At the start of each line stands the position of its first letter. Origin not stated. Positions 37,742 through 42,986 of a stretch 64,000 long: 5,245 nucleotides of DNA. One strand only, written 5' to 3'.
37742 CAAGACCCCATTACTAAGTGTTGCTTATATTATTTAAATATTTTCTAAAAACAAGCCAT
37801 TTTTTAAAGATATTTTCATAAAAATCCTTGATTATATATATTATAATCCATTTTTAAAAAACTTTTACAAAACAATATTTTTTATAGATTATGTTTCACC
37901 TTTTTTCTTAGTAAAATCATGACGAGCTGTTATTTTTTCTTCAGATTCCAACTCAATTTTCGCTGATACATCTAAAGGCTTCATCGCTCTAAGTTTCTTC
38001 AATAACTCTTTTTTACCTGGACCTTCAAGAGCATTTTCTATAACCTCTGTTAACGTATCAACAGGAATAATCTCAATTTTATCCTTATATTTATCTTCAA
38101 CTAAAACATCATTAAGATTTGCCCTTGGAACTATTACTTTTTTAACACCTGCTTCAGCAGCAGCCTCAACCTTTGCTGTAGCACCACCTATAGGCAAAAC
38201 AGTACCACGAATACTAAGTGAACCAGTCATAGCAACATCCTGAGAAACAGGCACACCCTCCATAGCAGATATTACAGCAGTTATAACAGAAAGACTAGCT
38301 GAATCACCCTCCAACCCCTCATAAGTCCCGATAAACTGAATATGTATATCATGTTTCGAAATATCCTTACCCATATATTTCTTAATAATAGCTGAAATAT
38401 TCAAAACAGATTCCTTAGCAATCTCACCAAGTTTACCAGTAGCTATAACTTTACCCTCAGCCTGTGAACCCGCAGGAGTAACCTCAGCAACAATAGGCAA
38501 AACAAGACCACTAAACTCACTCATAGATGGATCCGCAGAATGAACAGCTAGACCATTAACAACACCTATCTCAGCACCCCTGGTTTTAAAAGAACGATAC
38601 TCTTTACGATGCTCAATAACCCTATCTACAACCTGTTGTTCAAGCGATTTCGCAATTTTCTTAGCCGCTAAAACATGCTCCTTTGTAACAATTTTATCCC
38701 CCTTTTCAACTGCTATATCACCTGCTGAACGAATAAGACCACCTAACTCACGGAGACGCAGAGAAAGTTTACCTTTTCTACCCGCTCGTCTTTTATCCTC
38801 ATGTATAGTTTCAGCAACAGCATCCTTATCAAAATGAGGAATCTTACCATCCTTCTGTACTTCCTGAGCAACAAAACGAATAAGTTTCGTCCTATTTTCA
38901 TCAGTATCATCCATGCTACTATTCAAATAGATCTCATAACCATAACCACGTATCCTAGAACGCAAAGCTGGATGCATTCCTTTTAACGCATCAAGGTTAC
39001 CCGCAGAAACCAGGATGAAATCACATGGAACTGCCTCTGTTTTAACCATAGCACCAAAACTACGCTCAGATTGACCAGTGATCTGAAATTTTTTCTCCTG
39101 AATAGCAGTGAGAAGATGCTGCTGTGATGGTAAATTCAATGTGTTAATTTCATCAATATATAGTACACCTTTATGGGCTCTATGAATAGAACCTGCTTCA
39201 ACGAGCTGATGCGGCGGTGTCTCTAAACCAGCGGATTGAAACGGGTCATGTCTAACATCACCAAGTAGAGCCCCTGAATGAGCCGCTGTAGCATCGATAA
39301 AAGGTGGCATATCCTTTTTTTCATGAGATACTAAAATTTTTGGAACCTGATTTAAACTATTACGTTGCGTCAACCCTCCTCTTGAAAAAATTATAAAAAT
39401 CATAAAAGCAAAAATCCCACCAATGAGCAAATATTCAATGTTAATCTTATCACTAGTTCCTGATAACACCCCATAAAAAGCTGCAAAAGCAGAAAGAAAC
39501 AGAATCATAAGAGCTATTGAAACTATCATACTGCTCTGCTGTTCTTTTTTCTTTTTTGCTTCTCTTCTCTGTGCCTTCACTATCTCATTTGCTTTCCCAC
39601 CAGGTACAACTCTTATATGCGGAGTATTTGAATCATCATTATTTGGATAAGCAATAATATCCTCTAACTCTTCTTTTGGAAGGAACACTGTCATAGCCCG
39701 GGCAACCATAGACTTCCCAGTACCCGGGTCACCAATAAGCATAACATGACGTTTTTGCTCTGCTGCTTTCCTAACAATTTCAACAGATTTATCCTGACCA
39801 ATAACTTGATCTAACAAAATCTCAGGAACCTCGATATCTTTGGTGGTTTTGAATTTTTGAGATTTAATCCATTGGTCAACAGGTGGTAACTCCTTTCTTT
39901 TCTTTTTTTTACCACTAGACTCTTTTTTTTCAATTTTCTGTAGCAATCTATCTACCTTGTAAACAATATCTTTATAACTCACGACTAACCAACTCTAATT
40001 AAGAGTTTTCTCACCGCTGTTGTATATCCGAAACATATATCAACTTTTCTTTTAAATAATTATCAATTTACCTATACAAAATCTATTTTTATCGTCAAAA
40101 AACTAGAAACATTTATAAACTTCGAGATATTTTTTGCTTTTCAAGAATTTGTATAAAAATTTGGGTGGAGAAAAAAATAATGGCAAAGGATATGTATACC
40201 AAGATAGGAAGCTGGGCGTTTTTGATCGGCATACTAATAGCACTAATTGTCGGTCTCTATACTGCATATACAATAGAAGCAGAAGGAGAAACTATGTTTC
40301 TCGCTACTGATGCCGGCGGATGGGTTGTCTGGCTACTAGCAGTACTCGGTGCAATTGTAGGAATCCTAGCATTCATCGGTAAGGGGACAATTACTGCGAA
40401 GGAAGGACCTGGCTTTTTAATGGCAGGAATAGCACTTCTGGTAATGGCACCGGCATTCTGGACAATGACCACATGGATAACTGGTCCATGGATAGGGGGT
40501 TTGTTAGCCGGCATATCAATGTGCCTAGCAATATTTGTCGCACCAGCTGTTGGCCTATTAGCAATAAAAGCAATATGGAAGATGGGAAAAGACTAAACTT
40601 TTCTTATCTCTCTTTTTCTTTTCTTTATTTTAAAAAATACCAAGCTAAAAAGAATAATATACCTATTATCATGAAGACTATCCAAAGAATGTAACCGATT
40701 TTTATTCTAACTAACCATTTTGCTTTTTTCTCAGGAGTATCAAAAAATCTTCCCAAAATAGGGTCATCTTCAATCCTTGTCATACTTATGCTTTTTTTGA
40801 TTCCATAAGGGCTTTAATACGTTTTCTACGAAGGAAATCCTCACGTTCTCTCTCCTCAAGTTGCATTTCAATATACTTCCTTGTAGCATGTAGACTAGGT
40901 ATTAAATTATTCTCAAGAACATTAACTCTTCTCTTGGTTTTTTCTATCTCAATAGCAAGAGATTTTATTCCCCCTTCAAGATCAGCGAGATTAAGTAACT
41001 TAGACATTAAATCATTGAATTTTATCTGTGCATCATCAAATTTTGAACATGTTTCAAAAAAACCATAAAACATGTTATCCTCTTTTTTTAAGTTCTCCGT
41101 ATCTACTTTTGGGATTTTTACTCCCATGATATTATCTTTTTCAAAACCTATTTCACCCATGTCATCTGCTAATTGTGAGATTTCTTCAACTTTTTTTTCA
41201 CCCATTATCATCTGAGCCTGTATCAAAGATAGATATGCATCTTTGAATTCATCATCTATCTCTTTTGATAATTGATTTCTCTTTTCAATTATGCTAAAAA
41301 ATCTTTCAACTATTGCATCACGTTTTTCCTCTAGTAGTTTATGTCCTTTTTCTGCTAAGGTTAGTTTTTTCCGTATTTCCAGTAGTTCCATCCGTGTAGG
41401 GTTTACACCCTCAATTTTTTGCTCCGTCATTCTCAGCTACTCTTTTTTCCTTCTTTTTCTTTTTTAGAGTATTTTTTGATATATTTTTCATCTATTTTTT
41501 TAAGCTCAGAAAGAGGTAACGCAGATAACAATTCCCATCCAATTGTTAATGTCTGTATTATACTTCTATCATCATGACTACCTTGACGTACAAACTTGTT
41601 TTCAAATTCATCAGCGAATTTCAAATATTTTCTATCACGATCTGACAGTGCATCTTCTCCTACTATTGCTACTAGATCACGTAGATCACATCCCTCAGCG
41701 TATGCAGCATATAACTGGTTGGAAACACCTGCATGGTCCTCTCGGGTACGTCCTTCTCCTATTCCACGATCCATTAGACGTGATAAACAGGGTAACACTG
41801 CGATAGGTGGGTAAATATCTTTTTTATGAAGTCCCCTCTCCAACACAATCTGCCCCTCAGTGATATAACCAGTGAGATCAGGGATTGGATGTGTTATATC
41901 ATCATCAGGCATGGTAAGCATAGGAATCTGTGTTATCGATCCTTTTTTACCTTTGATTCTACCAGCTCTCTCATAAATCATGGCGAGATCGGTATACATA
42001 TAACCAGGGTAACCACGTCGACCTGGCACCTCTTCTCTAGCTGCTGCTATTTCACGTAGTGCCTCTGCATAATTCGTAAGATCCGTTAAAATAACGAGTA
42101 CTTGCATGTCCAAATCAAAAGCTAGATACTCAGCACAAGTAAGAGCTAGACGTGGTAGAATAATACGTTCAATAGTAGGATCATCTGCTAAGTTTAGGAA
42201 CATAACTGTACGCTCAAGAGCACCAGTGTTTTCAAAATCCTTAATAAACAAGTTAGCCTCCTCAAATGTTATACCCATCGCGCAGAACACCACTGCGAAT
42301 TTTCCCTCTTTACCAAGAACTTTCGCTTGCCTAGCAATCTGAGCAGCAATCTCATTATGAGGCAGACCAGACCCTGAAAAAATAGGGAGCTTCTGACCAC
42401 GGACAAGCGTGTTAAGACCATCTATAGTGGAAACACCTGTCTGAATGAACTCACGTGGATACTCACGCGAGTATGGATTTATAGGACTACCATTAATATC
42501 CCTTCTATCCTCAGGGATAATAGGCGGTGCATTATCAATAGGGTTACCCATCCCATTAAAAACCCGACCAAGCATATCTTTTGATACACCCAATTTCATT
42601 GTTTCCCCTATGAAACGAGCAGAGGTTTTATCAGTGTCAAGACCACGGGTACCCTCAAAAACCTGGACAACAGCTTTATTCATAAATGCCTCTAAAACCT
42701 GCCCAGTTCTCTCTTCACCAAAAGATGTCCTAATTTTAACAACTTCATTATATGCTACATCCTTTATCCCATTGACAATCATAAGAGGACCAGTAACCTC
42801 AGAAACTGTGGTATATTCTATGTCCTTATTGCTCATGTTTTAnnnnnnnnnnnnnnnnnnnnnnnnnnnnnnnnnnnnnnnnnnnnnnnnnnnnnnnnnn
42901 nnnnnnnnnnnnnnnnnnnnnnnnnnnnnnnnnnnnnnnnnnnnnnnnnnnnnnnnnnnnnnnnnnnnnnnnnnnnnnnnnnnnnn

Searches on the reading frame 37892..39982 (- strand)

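Call 11: search_protein_families(library=pfam, proteins=[window:37892-39982:-], max_evalue=0.0001)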
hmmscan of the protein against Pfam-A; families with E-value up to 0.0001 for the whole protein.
window:37892-39982:- (697 aa): 11 families
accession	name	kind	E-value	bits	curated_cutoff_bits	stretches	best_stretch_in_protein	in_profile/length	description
PF05362.19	Lon_C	-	1e-31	110.5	21.1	1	462-653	16-204/205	Lon protease (S16) C-terminal proteolytic domain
PF00158.32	Sigma54_activat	-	6.1e-14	52.5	20.2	1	263-306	86-129/168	Sigma-54 interaction domain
PF01078.27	Mg_chelatase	-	3.3e-13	50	20.3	1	57-110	2-55/207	Magnesium chelatase, subunit ChlI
PF07728.20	AAA_5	-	4.1e-10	40.2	22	0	257-343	57-138/139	AAA domain (dynein-related subfamily)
PF20436.4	LonB_AAA-LID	-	1.4e-09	38.3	22.4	1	383-440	1-58/65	Archaeal LonB, AAA+ ATPase LID domain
PF13541.12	ChlI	-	1.2e-08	35.3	27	1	515-622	15-121/121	Subunit ChlI of Mg-chelatase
PF00493.29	MCM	-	6.8e-08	32.3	23.3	0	55-103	36-83/224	MCM P-loop domain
PF14532.12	Sigma54_activ_2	-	3.4e-06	27.8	25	0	70-100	14-44/138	Sigma-54 interaction domain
PF13401.12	AAA_22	-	4.5e-06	27.4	27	0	76-146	4-62/130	AAA domain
PF13245.12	AAA_19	-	3.1e-05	24.6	25.1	0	69-298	4-118/134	AAA domain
PF13654.12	AAA_32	-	6.7e-05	23.3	21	0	227-325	4-104/133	LonB-like, AAA domain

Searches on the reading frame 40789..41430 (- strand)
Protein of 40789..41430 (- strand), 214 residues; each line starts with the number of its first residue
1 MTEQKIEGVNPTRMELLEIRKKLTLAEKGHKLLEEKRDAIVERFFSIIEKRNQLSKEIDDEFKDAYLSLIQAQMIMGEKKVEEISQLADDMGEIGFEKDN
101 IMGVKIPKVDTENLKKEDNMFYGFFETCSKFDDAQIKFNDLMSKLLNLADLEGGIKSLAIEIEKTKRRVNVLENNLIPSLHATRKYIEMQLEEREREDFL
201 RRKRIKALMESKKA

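Call 11: search_protein_families(library=pfam, proteins=[window:40789-41430:-], max_evalue=0.0001)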
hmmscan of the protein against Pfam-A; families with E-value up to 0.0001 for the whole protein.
window:40789-41430:- (214 aa): 1 family
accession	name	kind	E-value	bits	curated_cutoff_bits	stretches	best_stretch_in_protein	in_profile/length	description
PF01813.22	ATP-synt_D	-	4.7e-56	190.2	25.7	1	15-207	1-196/196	ATP synthase subunit D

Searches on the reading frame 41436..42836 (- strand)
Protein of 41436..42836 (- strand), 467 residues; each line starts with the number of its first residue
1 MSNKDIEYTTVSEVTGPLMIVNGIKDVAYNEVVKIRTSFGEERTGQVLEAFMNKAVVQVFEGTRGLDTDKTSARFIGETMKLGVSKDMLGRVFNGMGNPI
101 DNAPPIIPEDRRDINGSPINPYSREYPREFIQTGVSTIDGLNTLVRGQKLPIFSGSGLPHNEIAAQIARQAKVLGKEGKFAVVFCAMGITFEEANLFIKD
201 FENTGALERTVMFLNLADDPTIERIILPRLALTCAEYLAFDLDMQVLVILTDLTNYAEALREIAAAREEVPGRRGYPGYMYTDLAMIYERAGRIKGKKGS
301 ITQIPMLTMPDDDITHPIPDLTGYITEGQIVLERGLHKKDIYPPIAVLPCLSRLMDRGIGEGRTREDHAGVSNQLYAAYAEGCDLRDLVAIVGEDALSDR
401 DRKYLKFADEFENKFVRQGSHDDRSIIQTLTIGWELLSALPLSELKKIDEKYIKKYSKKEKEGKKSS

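Call 11: search_protein_families(library=pfam, proteins=[window:41436-42836:-], max_evalue=0.0001)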
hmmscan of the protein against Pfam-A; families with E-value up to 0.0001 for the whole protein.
window:41436-42836:- (467 aa): 3 families
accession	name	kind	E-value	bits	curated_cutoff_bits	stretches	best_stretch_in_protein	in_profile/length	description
PF00006.31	ATP-synt_ab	-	1.3e-77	260.7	29.5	1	134-352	1-213/213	ATP synthase alpha/beta family, nucleotide-binding domain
PF22919.1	ATP-synt_VA_C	-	7.4e-34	116.3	24.7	1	358-456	2-100/101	C-terminal domain of V and A type ATP synthase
PF02874.29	ATP-synt_ab_N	-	9.4e-11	42.5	20.9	1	11-75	1-67/69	ATP synthase alpha/beta family, beta-barrel domain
